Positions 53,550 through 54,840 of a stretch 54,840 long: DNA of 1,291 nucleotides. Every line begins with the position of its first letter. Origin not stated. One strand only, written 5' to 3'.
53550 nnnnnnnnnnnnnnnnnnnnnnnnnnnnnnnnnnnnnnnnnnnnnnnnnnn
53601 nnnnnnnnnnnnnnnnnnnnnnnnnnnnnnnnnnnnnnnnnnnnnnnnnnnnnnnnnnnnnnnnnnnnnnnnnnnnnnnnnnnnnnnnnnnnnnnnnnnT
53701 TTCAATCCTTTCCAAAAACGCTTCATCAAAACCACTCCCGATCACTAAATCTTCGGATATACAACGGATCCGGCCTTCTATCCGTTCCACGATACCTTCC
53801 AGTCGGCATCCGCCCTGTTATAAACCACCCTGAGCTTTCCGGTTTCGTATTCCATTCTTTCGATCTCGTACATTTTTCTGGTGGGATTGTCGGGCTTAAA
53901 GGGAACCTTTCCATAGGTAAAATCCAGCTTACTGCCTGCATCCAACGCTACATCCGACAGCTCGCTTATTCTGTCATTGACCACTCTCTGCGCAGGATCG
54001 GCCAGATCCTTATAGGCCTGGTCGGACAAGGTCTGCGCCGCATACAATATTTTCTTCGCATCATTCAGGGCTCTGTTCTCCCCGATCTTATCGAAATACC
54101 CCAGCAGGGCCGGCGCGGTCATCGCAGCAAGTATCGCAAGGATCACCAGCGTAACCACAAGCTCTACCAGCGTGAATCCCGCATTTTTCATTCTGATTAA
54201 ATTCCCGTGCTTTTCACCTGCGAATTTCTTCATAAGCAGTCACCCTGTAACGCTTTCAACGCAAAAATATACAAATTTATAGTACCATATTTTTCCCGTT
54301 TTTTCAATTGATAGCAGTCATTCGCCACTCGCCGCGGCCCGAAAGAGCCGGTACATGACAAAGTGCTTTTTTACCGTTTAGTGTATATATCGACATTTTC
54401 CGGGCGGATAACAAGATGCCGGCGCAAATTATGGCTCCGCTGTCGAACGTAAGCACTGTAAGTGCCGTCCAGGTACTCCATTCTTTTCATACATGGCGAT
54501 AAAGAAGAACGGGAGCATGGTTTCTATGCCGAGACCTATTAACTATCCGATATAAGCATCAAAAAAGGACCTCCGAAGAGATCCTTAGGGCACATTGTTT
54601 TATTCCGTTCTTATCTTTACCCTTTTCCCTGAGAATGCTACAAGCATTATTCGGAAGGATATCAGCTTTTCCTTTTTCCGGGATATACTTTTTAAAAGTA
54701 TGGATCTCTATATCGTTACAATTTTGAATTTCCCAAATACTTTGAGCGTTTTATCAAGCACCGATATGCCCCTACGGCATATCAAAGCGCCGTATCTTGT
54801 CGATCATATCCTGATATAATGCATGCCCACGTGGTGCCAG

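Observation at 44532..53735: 3067-aa ORF with a bona fide prepilin signal: an extreme modular pilin or pilus-displayed adhesin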

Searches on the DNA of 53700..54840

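Call 87: search_rna_families(source=window, start=53700, end=54840, threshold=evalue, max_evalue=1)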
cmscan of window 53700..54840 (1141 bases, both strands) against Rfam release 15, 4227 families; matches with E-value up to 1: 1.
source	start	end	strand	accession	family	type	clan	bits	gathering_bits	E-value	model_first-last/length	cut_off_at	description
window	54028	54069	-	RF00287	SNORD44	Gene; snRNA; snoRNA; CD-box;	CL00060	18.3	40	0.78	1-61/61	no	Small nucleolar RNA SNORD44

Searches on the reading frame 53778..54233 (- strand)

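Call 7: search_protein_families(library=pfam, proteins=[window:53778-54233:-], max_evalue=0.1)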
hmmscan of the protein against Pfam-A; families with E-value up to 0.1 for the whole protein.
window:53778-54233:- (151 aa): 1 family
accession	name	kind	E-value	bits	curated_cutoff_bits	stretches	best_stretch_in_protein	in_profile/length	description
PF07963.17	N_methyl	-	8.4e-09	35.1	21.2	1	14-39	1-26/27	Prokaryotic N-terminal methylation motif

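Call 8: search_protein_families(library=ncbifam, proteins=[window:53778-54233:-], max_evalue=0.1)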
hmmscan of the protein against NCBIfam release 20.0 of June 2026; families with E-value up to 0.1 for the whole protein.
window:53778-54233:- (151 aa): 13 families
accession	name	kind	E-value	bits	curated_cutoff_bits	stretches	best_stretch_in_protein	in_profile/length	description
TIGR01710.1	typeII_sec_gspG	equivalog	3e-07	30.5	88.85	1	19-66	2-49/134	type II secretion system major pseudopilin GspG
TIGR02532.1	IV_pilin_GFxxxE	domain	6.1e-07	29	16.3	1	18-39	2-23/24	prepilin-type N-terminal cleavage/methylation domain-containing protein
NF007862.0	PRK10574.1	equivalog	2.9e-06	27.5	138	1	15-50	2-37/145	prepilin peptidase-dependent pilin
NF041775.1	typeIV_PilA_Myxo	equivalog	2e-05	24.7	400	1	16-68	9-60/214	type IV pilin protein PilA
TIGR01708.2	typeII_sec_gspH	equivalog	0.00023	21.2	80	1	18-74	2-55/169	type II secretion system minor pseudopilin GspH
NF040982.1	ComGD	equivalog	0.00056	20.3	70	1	18-70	2-54/139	competence type IV pilus minor pilin ComGD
NF040999.1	pilin_ComGC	equivalog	0.0012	19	75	1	18-50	2-34/84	competence type IV pilus major pilin ComGC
NF041013.1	T4P_ComGE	equivalog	0.0013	18.8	49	1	16-66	2-52/83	competence type IV pilus minor pilin ComGE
NF007800.0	PRK10506.1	equivalog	0.0038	17.1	158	1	16-74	7-62/163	prepilin peptidase-dependent protein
NF041002.1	pilin_ComGF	equivalog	0.019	15.2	80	1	18-54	2-37/139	competence type IV pilus minor pilin ComGF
NF038303.1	EPS_HpsB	equivalog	0.02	14.9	150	1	17-43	2-28/211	hormogonium polysaccharide secretion pseudopilin HpsB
TIGR02599.1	TIGR02599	subfamily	0.027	13.7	256.5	1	19-43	1-25/361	Verru_Chthon cassette protein C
TIGR02596.1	TIGR02596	subfamily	0.041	13.9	70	1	20-43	1-24/196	Verru_Chthon cassette protein D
